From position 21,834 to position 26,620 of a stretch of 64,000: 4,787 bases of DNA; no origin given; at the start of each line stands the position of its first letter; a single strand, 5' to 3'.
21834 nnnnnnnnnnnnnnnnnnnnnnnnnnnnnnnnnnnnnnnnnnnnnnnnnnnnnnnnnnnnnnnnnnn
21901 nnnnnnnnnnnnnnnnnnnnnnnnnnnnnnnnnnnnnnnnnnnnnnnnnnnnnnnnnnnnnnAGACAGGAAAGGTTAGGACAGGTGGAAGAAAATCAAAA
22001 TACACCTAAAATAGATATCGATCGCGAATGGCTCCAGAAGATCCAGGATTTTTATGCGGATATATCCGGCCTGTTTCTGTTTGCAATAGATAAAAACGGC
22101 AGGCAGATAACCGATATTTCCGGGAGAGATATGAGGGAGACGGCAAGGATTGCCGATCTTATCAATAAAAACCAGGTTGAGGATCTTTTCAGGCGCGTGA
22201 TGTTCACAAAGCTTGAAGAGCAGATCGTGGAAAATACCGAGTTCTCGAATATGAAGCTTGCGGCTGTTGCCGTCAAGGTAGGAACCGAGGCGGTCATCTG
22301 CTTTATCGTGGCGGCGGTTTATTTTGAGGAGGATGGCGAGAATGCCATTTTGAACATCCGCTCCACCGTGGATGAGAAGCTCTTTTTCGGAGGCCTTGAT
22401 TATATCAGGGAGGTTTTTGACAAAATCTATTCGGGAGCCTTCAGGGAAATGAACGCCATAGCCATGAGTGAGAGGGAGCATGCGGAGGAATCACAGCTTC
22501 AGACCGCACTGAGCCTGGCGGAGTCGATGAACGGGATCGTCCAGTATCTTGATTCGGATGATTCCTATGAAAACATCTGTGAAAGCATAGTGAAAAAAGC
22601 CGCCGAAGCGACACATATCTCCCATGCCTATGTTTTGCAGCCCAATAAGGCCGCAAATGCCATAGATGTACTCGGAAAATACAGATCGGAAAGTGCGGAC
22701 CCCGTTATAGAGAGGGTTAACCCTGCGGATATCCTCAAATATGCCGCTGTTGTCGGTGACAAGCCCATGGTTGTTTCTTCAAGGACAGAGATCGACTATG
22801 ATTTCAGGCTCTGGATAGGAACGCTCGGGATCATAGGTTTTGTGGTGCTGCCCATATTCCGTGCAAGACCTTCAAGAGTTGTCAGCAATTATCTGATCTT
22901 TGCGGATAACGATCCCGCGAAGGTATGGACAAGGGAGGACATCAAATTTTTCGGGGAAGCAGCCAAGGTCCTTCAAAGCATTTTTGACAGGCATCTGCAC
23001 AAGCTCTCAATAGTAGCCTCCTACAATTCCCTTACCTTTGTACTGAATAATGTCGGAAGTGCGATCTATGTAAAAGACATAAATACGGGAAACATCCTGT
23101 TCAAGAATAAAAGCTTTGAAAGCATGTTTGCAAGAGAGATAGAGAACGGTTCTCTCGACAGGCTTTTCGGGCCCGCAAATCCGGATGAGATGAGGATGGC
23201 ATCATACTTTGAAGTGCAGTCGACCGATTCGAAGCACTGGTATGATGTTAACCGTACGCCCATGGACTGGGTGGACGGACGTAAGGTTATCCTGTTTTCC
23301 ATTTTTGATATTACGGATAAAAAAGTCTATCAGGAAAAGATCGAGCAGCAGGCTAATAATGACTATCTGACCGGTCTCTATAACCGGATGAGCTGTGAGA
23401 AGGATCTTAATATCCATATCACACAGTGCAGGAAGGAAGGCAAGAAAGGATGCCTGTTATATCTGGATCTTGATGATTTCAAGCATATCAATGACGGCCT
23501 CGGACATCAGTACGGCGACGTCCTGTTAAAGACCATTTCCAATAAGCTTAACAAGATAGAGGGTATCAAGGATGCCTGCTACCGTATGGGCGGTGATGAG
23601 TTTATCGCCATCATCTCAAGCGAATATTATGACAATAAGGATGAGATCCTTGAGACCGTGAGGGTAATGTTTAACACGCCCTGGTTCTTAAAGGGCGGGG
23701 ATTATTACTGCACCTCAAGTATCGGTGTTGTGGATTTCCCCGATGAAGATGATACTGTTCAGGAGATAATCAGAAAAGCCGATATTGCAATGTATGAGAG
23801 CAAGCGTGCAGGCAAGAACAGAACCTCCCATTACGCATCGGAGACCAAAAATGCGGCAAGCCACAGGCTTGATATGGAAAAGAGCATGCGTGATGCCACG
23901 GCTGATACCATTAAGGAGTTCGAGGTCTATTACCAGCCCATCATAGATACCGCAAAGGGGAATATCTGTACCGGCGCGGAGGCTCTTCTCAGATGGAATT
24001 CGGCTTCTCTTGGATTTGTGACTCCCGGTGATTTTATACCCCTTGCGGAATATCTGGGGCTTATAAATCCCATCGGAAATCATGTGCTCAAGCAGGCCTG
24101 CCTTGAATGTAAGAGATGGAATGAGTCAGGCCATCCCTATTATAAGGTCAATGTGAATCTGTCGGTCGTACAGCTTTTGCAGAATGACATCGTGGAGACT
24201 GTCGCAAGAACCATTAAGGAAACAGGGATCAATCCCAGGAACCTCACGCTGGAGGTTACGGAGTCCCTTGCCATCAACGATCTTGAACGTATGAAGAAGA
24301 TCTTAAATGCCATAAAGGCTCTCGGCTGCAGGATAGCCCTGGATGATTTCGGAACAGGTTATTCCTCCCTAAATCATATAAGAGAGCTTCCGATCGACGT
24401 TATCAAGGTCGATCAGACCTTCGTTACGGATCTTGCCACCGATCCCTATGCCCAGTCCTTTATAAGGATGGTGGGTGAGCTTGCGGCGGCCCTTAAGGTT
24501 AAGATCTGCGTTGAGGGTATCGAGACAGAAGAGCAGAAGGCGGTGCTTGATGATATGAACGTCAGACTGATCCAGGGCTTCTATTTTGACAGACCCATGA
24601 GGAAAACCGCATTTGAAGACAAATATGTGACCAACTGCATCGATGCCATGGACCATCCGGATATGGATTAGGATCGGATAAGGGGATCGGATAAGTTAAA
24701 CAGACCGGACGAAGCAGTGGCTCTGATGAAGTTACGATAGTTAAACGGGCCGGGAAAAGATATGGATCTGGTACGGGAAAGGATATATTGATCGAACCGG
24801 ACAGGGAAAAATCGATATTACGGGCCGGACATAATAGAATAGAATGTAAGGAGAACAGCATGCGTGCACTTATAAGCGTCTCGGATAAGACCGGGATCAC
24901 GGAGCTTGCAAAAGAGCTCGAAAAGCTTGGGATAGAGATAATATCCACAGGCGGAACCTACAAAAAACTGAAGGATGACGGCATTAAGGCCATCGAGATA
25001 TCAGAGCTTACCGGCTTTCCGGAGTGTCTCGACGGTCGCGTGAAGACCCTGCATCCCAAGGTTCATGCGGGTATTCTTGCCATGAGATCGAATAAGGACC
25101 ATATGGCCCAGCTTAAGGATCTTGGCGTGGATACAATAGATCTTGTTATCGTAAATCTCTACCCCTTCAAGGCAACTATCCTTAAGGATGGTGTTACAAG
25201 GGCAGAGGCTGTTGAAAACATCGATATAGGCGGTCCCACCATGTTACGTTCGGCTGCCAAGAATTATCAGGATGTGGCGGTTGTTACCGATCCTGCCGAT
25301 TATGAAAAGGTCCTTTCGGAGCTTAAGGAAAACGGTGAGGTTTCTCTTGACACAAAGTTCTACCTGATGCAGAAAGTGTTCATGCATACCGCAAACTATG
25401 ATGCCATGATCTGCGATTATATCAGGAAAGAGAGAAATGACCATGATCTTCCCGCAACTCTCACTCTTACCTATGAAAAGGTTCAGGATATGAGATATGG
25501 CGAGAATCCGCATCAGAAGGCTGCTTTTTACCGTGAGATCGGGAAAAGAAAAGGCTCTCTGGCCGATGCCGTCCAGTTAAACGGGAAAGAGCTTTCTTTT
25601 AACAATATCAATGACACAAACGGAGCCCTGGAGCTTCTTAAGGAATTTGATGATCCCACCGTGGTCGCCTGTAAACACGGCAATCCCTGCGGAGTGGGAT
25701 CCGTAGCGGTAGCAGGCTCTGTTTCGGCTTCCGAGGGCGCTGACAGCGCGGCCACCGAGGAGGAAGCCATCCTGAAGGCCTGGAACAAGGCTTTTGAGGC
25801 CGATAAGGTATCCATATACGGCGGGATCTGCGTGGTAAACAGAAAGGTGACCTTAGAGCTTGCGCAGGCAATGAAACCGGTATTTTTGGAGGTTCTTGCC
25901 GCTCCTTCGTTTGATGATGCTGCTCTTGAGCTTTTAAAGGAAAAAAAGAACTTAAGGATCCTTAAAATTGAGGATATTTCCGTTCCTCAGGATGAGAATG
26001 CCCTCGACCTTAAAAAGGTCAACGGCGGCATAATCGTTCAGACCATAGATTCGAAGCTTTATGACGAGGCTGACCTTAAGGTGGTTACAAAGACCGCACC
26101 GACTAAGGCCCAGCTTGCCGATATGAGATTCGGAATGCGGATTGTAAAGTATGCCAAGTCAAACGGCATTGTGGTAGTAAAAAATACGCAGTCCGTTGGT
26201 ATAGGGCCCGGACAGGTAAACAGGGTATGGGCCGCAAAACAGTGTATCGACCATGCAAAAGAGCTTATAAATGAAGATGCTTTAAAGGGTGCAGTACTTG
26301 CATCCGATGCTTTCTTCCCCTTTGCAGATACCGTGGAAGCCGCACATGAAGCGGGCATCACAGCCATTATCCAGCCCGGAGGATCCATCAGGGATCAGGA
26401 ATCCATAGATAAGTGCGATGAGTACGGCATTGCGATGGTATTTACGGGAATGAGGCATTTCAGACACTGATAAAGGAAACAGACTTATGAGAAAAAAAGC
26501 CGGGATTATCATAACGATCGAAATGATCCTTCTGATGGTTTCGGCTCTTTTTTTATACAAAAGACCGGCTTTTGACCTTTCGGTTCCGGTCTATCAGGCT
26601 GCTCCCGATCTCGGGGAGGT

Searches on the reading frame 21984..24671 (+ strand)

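Call 7: search_protein_families(library=pfam, proteins=[window:21984-24671:+])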
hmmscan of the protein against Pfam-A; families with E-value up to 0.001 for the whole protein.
window:21984-24671:+ (895 aa): 2 families
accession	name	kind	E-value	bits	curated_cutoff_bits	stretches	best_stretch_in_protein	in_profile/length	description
PF00563.25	EAL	-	5.7e-68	229.2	31.3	1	643-871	10-236/236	EAL domain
PF00990.26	GGDEF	-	5.4e-37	127.5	23.8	1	457-613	1-161/161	Diguanylate cyclase, GGDEF domain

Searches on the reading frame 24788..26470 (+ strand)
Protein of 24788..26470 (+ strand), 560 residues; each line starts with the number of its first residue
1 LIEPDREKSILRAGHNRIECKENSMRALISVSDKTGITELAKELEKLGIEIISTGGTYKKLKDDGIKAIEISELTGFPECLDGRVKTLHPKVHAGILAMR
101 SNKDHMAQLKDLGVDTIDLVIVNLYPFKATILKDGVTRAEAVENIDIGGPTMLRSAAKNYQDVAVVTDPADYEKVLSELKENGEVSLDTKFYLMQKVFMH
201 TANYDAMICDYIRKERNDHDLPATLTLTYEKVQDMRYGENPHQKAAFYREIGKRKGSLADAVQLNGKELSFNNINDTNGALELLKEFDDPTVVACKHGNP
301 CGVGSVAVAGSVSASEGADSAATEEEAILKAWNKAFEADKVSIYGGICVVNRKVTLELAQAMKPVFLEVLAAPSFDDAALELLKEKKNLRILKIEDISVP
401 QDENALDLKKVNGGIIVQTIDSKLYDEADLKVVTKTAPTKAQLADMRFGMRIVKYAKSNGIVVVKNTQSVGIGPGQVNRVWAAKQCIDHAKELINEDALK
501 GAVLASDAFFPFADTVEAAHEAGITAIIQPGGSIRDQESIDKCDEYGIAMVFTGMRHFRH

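Call 7: search_protein_families(library=pfam, proteins=[window:24788-26470:+])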
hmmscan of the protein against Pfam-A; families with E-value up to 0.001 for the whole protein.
window:24788-26470:+ (560 aa): 2 families
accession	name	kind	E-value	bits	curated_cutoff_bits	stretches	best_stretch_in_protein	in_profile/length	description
PF01808.24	AICARFT_IMPCHas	-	9e-115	383.8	25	1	156-488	1-310/311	AICARFT/IMPCHase bienzyme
PF02142.27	MGS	-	7.1e-25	87.4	24.1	1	36-151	1-94/94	MGS-like domain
